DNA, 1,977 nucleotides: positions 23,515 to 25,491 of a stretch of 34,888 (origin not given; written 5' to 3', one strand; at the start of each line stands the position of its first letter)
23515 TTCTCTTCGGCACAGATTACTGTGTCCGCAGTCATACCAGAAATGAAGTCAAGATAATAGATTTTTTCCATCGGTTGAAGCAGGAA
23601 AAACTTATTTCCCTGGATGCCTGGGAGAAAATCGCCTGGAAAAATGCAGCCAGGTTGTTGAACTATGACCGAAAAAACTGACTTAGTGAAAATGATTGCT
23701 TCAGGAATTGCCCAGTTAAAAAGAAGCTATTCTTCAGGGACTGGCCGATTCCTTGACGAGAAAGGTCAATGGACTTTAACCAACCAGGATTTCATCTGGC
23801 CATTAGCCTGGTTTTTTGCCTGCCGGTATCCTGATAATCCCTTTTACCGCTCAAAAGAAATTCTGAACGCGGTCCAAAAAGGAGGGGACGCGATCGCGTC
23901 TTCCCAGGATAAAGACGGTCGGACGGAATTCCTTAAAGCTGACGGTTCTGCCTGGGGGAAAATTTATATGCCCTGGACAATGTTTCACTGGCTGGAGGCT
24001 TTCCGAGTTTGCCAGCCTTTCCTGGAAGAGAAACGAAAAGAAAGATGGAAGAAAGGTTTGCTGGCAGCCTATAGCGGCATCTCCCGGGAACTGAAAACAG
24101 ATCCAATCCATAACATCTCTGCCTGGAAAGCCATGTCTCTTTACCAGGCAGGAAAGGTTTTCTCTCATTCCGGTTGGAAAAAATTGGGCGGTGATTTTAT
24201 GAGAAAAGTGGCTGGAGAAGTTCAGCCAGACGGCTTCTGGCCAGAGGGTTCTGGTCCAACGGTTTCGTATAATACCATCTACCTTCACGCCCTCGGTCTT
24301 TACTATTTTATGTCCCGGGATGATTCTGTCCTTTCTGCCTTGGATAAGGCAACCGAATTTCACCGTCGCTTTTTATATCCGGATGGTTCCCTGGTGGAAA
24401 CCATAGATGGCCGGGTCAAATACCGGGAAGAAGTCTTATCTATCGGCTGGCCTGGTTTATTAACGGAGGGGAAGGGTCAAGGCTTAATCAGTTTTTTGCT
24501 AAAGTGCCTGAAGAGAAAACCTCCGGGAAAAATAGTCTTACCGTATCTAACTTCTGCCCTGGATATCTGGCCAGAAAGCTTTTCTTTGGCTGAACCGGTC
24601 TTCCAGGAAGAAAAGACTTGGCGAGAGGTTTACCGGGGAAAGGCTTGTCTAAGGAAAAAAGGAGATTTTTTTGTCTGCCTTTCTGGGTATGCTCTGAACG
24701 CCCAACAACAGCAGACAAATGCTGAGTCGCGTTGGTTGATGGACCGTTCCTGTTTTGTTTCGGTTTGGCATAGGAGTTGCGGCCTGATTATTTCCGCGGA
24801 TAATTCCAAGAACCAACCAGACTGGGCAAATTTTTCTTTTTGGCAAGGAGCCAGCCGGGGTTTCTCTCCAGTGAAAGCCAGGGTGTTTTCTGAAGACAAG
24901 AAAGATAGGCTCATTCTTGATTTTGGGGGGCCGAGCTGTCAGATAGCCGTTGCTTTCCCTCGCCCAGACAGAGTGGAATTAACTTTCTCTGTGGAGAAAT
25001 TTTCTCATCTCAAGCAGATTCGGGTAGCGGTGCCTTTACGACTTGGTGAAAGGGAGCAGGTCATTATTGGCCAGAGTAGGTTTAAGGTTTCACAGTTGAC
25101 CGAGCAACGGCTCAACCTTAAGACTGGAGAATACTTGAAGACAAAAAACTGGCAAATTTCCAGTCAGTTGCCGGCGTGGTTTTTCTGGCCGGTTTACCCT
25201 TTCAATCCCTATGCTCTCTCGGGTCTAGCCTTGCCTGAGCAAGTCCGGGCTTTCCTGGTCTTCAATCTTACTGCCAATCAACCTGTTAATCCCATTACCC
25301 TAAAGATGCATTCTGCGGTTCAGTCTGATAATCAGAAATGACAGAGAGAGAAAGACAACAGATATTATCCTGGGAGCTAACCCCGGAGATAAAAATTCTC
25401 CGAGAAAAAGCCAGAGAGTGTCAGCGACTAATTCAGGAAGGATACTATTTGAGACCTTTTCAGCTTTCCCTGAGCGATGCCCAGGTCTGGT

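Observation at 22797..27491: Glycyl-radical-enzyme operon with no adjacent activase: amidohydrolase, lyase-like two-domain protein and compact PFL2-type GRE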

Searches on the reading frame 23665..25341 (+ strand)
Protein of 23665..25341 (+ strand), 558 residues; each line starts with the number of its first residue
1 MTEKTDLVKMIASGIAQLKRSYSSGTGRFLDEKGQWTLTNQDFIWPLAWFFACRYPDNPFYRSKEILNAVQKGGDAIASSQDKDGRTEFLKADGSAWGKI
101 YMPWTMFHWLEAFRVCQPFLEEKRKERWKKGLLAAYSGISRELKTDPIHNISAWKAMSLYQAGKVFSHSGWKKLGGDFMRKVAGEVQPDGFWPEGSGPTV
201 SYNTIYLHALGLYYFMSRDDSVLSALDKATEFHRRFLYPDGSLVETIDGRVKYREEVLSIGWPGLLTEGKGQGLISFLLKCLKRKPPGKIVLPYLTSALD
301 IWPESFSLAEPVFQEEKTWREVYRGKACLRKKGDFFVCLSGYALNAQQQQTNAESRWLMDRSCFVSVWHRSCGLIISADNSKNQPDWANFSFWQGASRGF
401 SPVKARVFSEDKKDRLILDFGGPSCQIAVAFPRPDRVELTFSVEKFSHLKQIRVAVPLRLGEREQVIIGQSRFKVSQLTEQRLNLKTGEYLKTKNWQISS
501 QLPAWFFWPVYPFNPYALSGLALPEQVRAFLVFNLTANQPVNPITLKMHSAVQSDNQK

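Call 3: search_protein_families(library=pfam, proteins=[window:23665-25341:+], max_evalue=0.01)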
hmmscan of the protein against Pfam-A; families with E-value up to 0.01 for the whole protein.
window:23665-25341:+ (558 aa): 0 families

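Call 7: search_protein_families(library=ncbifam, proteins=[window:23665-25341:+], max_evalue=0.01)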
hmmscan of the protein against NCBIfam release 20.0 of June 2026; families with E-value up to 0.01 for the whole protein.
window:23665-25341:+ (558 aa): 0 families

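Call 9: search_solved_structures(query=window:23665-25341:+, max_evalue=1)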
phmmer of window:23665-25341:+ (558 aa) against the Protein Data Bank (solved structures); distinct sequences matched with E-value up to 1: 2.
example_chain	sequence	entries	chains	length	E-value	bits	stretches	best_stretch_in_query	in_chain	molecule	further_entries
5apa_A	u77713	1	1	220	0.48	11.6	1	352-402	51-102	ASPARTYL/ASPARAGINYL BETA-HYDROXYLASE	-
4dbd_A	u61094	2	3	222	0.67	11.2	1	155-194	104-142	Orotidine 5'-phosphate decarboxylase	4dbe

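Call 21: find_homologous_proteins(query=window:23665-25341:+, max_evalue=0.00001)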
Query window:23665-25341:+ (558 aa): 57 proteins with E <= 0.00001 among 8000 candidates.
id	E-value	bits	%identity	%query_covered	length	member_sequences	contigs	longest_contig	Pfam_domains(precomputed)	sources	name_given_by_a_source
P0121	0.0e+0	1311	100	100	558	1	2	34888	PF25840.1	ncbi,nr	ncbi:MAG: hypothetical protein NC911_00250 [Candidatus Omnitrophica bacterium]|nr:hypothetical prote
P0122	1.5e-209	715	57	98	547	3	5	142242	-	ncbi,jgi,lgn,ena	-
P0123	1.8e-167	576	46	97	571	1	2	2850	PF25840.1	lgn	-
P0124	6.2e-165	568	45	98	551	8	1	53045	PF25840.1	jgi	-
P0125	1.1e-140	488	41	98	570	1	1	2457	PF25840.1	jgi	jgi:hypothetical protein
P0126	2.7e-128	447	37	98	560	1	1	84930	PF25840.1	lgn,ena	-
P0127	6.6e-128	445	38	98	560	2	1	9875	-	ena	-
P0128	1.2e-117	412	39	95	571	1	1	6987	PF25840.1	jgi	-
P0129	5.6e-112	393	36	98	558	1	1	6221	-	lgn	-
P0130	3.8e-107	377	35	92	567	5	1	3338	-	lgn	-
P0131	1.2e-106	375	36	98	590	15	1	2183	-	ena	-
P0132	2.0e-104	368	35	92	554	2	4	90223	-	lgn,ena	-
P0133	7.5e-102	359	36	92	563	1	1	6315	-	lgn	-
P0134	6.2e-101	356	36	92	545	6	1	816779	-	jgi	jgi:hypothetical protein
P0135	1.4e-100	355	37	92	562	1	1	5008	-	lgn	-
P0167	1.2e-76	276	31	98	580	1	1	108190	PF25840.1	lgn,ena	-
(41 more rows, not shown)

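Call 22: search_protein_families(library=pfam, proteins=[window:23665-25341:+, P0124, P0126, P0167], max_evalue=10)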
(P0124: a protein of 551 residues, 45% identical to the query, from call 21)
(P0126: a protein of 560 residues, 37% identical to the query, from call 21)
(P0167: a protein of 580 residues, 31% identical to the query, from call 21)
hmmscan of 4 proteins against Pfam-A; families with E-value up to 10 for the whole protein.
window:23665-25341:+ (558 aa): 0 families

P0124 (551 aa): 0 families

P0126 (560 aa): 2 families
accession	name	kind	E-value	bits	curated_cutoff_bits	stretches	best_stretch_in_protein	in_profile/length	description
PF19805.5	DUF6288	-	0.052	13.1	26.3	1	213-246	169-202/402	Family of unknown function (DUF6288)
PF19985.4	DUF6421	-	0.11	11.6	25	1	109-137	364-392/437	Family of unknown function (DUF6421)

P0167 (580 aa): 0 families
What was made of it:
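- Closest known: . Different: It belongs to no Pfam or PL family by sequence (calls 3, 22).
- Checked: Protein 2 has no Pfam or NCBIfam hit (calls 3, 7, 22).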

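Call 25: find_encoding_contigs(protein=P0124, flank=8000, max_places=2)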
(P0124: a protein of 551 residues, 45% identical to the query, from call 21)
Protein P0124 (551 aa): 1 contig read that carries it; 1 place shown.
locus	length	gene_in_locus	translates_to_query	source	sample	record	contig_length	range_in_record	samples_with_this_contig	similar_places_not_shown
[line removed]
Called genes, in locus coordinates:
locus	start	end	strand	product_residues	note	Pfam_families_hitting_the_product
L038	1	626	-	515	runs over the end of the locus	PF01368:DHH, PF02272:DHHA1 (faint), PF17768:RecJ_OB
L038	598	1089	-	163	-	PF00383:dCMP_cyt_deam_1, PF14437:MafB19-deam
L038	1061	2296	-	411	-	PF00464:SHMT, PF00155:Aminotran_1_2 (weak)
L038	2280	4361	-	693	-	PF02092:tRNA_synt_2f, PF05746:DALR_1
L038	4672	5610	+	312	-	PF01208:URO-D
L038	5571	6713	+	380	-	PF12715:Abhydrolase_7, PF05448:AXE1, PF22244:GCE_fung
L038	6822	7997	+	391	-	PF01979:Amidohydro_1, PF07969:Amidohydro_3 (weak)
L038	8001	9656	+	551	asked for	PF25840:Ulvan_lyase_N (weak)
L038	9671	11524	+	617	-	-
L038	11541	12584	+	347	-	-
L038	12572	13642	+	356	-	PF01180:DHO_dh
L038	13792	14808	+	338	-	PF01408:GFO_IDH_MocA, PF02894:GFO_IDH_MocA_C, PF22725:GFO_IDH_MocA_C3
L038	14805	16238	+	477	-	PF04734:Ceramidase_alk (faint)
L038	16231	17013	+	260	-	PF04909:Amidohydro_2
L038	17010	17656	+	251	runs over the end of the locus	PF04909:Amidohydro_2 (weak)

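Call 26: find_encoding_contigs(protein=P0126, flank=8000, max_places=2)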
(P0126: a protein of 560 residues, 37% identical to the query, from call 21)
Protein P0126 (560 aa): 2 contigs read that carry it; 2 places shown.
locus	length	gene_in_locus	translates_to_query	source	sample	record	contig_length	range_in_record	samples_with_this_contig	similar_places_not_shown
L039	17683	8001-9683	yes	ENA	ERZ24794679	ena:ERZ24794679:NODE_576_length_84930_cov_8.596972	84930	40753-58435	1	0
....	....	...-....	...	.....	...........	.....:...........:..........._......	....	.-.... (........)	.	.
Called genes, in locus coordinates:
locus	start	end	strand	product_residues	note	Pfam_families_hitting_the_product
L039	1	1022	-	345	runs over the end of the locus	PF01207:Dus, PF01180:DHO_dh (faint)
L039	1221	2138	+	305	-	PF01261:AP_endonuc_2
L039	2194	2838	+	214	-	PF07638:Sigma70_ECF, PF04542:Sigma70_r2, PF08281:Sigma70_r4_2, PF04545:Sigma70_r4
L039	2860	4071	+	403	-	PF13490:zf-HC2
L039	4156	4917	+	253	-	PF00149:Metallophos, PF12850:Metallophos_2 (weak)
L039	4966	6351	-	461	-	PF03631:Virul_fac_BrkB, PF02082:Rrf2 (faint)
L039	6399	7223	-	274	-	PF01435:Peptidase_M48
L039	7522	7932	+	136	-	PF01402:RHH_1, PF08753:NikR_C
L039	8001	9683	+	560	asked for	PF25840:Ulvan_lyase_N (weak)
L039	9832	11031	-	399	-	PF25917:BSH_RND (weak), PF25973:BSH_CzcB (weak), PF25954:Beta-barrel_RND_2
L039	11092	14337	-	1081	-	PF00873:ACR_tran, PF03176:MMPL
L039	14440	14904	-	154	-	PF06445:GyrI-like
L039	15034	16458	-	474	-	PF07228:SpoIIE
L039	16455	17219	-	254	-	PF00753:Lactamase_B, PF19583:ODP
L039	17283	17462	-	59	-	PF00301:Rubredoxin, PF21349:RUBY_RBDX (faint)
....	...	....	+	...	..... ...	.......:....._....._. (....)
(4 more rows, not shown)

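Call 35: predict_structure(alignment_id=A1)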
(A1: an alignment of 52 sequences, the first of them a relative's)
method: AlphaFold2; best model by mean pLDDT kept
length: 558 residues; sequences in the alignment: 52
mean_pLDDT: 94.3   pTM: 0.93
mean pLDDT of the five models: 94.3, 94.2, 94.1, 93.9, 93.7
residues with pLDDT >= 90: 478; 70-90: 69; 50-70: 5; < 50: 6
segments of 3 or more residues with pLDDT < 50: 553-558
pLDDT, mean of each block of 10 residues (from residue 1): 90 91 95 91 98 94 98 98 95 83 96 98 98 98 97 98 99 99 98 91 98 98 98 98 93 93 96 96 86 95 83 95 98 98 93 88 97 94 92 92 97 97 98 97 97 97 95 94 96 97 97 89 92 98 96 44
secondary structure, 60 per line:
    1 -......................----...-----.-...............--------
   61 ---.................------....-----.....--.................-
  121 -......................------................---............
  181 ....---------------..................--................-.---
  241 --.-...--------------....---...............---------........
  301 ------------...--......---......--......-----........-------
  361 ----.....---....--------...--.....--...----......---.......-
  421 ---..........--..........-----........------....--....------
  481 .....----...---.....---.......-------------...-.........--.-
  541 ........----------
elements in order: H2-21 E28-30 H38-52 H64-80 E87-90 E96-100 H103-119 H122-143 H150-165 H169-184 H200-217 H220-235 H262-265 H269-283 H293-300 E318-323 E327-332 E335-340 H346-353 E365-369 E373-376 E390-394 E397-399 E404-409 E413-419 E424-433 E436-445 E451-458 E465-468 E471-474 E481-485 E490-492 E496-500 E504-510 E528-536 E541-548
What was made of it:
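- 23665..25341 (+): 558-aa cytoplasmic protein with an (alpha/alpha)-toroid plus beta-sandwich fold of the polysaccharide/oligosaccharide-lyase or uronate-epimerase type. It overlaps the upstream gene by 17 nt. AF2 pLDDT 94.3 (call 35).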

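Call 38: fold_search(model_id=the predicted structure, library=pdb)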
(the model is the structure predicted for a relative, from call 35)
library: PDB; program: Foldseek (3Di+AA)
matches with E <= 10: 1277; with E <= 0.001: 87
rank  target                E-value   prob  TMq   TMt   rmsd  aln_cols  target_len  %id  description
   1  6hzn_A                2.9e-14  1.00  0.65  0.50   6.8       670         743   11  Crystal structure of human dermatan sulfate epimerase 1 (released 2020-01-22)
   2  8khv                  3.6e-13  1.00  0.56  0.54   7.9       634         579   14  The crystal structure of glycosaminoglycan lyase GAGase II (released 2024-09-04)
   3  9o3q                  8.4e-13  1.00  0.57  0.55   7.5       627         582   12  Apo-structure of a chondroitinase (released 2025-06-11)
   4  2e22                  1.0e-12  1.00  0.49  0.40   9.6       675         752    9  Crystal structure of xanthan lyase in complex with mannose (released 2007-01-30)
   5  9irq_A                1.2e-12  1.00  0.58  0.47   7.3       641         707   13  Alginate lyase (Microbulbifer sp. ALW1) (released 2025-01-22)
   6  4fnv                  1.8e-12  1.00  0.57  0.50   7.7       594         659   10  Crystal Structure of Heparinase III (released 2012-11-28)
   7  4ok2_B                3.4e-12  1.00  0.56  0.47   7.9       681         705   10  Crystal Structure of Alg17c Mutant Y258A (released 2014-01-29)
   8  8r72_A                4.8e-12  1.00  0.51  0.47   9.2       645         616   10  Polysaccharide lyase BtPL33HA (BT4410) Y291A with HA dp4 collected at 1.33 A (released 2024-12-04)
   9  8khw                  6.4e-12  1.00  0.54  0.52   9.1       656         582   12  The crystal structure of glycosaminoglycan lyase GAGase VII (released 2024-09-04)
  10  2e24                  8.2e-12  1.00  0.50  0.40   9.5       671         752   10  crystal structure of a mutant (R612A) of xanthan lyase (released 2007-01-30)
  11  8r70_A                1.4e-11  1.00  0.56  0.51   8.5       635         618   10  Polysaccharide lyase BtPL33HA (BT4410) Y291A with HA dp4 (released 2024-12-04)
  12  8bdd_A                2.0e-11  1.00  0.59  0.48   7.6       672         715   11  Crystal structure of Bacteroides ovatus CP926 PL17 alginate lyase (released 2023-08-30)
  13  8fyg_A                2.0e-11  1.00  0.48  0.38  10.2       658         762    9  Crystal structure of Hyaluronate lyase A from Cutibacterium acnes (released 2023-12-13)
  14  3a0o_A                2.6e-11  1.00  0.57  0.44   8.5       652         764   10  Crystal structure of alginate lyase from Agrobacterium tumefaciens C58 (released 2010-03-31)
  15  1j0m                  3.1e-11  1.00  0.49  0.40   9.7       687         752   10  Crystal Structure of Bacillus sp. GL1 Xanthan Lyase that Acts on Side Chains of Xanthan (released 2003-04-01)
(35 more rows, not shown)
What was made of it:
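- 23665..25341 (+): Foldseek matches: dermatan sulfate epimerase 1, GAG lyases, heparinase III, PL15/PL17 alginate lyases, PL33, PL8, PL40 (E 1e-8 to 3e-14, TMq 0.5-0.65) (call 38).
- On Polysaccharide lyase families with toroid plus sandwich fold, protein 23665-25341: AF2 pLDDT 94.3 with helices to about residue 300 and strands after that (call 35); Foldseek hits (call 38).
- Closest known: . Same: The 558-aa protein has this two-domain fold (Foldseek probability 1.00, TMq 0.5-0.65; call 38).
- Checked: The guessed 'toroid plus beta-sandwich' fold of the 558-aa protein is confirmed (AlphaFold2 pLDDT 94.3, call 35; Foldseek hits to PL-type lyases and dermatan sulfate epimerase, call 38).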

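Call 48: find_related_loci(query=A1, collection=genome_contigs, flank=8000)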
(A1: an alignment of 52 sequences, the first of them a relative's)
Query A1 (558 aa) in genome_contigs; peptide patterns used: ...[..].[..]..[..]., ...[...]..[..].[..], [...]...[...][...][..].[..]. (x = any residue, [..] = any of these).
354 stretches matched a pattern; 331 encode a relative of the query (tblastn E <= 1e-3); the best 80 are kept; 80 distinct loci.
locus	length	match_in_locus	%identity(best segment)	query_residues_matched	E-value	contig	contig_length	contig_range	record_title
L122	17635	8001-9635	57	1-546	0e+0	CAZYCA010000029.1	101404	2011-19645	MAG TPA_asm: uncultured bacterium isolate SRP231805_co4_45 genome assembly, contig: k141_91514, whole genome shotgun seq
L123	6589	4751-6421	40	4-546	3e-141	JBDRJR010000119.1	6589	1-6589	MAG: Verrucomicrobiota bacterium isolate MEGAHIT-group-1.662 k141_13837987, whole genome shotgun sequence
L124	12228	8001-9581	36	7-520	2e-108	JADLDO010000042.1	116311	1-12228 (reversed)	MAG: Caldilineaceae bacterium isolate SJ28 c_000000881234, whole genome shotgun sequence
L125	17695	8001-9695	34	4-546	1e-108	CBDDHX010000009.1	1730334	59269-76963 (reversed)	MAG: Caldilineaceae bacterium isolate 9736b05d-4052-4238-9011-8c8baa34df0f genome assembly, contig: contig_9, whole geno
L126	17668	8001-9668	35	4-548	4e-108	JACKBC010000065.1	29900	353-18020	MAG: Caldilineaceae bacterium isolate HK-STAS-CHLO-11 HK-STAS-CHLO-11_65, whole genome shotgun sequence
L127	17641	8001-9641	35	1-538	1e-105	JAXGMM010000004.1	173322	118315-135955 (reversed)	MAG: Anaerolineae bacterium isolate AnMBR.bin232 bin232_4, whole genome shotgun sequence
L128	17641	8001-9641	34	7-548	2e-104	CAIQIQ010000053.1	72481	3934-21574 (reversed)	MAG: uncultured Phycisphaerales bacterium isolate AM_bin-0306 genome assembly, contig: bin-0306:053/172, whole genome sh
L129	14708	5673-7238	35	7-522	2e-103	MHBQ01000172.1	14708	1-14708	MAG: Lentisphaerae bacterium RIFOXYC12_FULL_60_16 rifoxyc3_full_scaffold_757, whole genome shotgun sequence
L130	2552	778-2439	33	1-548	2e-107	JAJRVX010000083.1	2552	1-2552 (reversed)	MAG: Chloroflexota bacterium isolate Dive96_bin10.82 k141_867988, whole genome shotgun sequence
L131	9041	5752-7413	33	1-548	1e-102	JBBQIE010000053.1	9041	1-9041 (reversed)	MAG: Anaerolineae bacterium isolate Co_metawrap_836 Cmw_836_k141_3012997_length_9041_cov_8.9928, whole genome shotgun se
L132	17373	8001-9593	36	7-535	7e-109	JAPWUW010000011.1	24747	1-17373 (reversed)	MAG: Anaerolineae bacterium isolate RSWS13 scaffold_231_c1, whole genome shotgun sequence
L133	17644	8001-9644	33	4-542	1e-101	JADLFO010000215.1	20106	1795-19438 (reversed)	MAG: Caldilineaceae bacterium isolate SJ384 c_000000694855, whole genome shotgun sequence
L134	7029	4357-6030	33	4-551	1e-100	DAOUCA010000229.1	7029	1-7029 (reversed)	MAG TPA_asm: Caldilineaceae bacterium isolate H76_764 k137_537011, whole genome shotgun sequence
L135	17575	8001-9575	35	4-540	4e-100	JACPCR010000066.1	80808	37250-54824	MAG: Planctomycetota bacterium isolate NC_groundwater_288_Ag_S-0.65um_63_14 S6_GD2017_2_S65_scaffold_67, whole genome sh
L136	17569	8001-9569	38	22-536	5e-99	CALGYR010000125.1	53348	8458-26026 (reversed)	MAG TPA_asm: uncultured bacterium isolate SRR6007444_bin.47_CONCOCT_v1.1_MAG genome assembly, contig: ERZ724098.344, who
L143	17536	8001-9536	36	26-535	4e-94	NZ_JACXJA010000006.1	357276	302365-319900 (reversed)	Paenibacillus oceani strain IB182363 Contig_6, whole genome shotgun sequence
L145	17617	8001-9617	35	26-557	1e-92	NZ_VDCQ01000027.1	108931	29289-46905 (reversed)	Paenibacillus hemerocallicola strain KCTC 33185 RDPYD18112709_A.Scaf27, whole genome shotgun sequence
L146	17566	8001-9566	35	26-539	1e-92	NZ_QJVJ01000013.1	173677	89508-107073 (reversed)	Paenibacillus flagellatus strain DXL2 contig13, whole genome shotgun sequence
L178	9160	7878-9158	36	4-418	1e-89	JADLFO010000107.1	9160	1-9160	MAG: Caldilineaceae bacterium isolate SJ384 c_000000261913, whole genome shotgun sequence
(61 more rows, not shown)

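Call 52: search_protein_families(library=pfam, proteins=[L143:4774-7131:+, L145:10667-11545:+, L178:5676-6740:+, L146:9636-10598:+], max_evalue=0.0001)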
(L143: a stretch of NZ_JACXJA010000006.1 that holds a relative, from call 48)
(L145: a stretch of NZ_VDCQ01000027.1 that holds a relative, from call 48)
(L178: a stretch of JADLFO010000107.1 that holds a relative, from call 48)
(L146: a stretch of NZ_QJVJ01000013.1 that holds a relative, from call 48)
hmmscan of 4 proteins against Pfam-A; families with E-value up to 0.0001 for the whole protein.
L143:4774-7131:+ (785 aa): 2 families
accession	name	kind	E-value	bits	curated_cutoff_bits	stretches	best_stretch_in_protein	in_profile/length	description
PF12833.13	HTH_18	-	8.9e-18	64.8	33.6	1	694-771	2-79/80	Helix-turn-helix domain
PF02743.24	dCache_1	-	3.2e-13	50.2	45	1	61-295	3-239/240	Cache domain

L145:10667-11545:+ (292 aa): 1 family
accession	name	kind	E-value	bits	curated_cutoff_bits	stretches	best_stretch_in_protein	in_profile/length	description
PF00528.27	BPD_transp_1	-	1.7e-12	47.9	26.4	1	93-285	43-182/184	Binding-protein-dependent transport system inner membrane component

L178:5676-6740:+ (354 aa): 3 families
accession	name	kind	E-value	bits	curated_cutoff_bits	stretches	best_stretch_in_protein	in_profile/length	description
PF00005.33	ABC_tran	-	7e-25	88.7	25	1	28-199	2-137/137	ABC transporter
PF08352.17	oligo_HPY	-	7.4e-19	68.3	27.1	1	250-313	1-63/65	Oligopeptide/dipeptide transporter, C-terminal region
PF02463.25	SMC_N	-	9.4e-05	22.4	40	0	38-245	25-212/220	RecF/RecN/SMC N terminal domain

L146:9636-10598:+ (320 aa): 1 family
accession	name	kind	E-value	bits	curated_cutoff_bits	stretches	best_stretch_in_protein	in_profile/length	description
PF00528.27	BPD_transp_1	-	2.6e-16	60.3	26.4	1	106-313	2-181/184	Binding-protein-dependent transport system inner membrane component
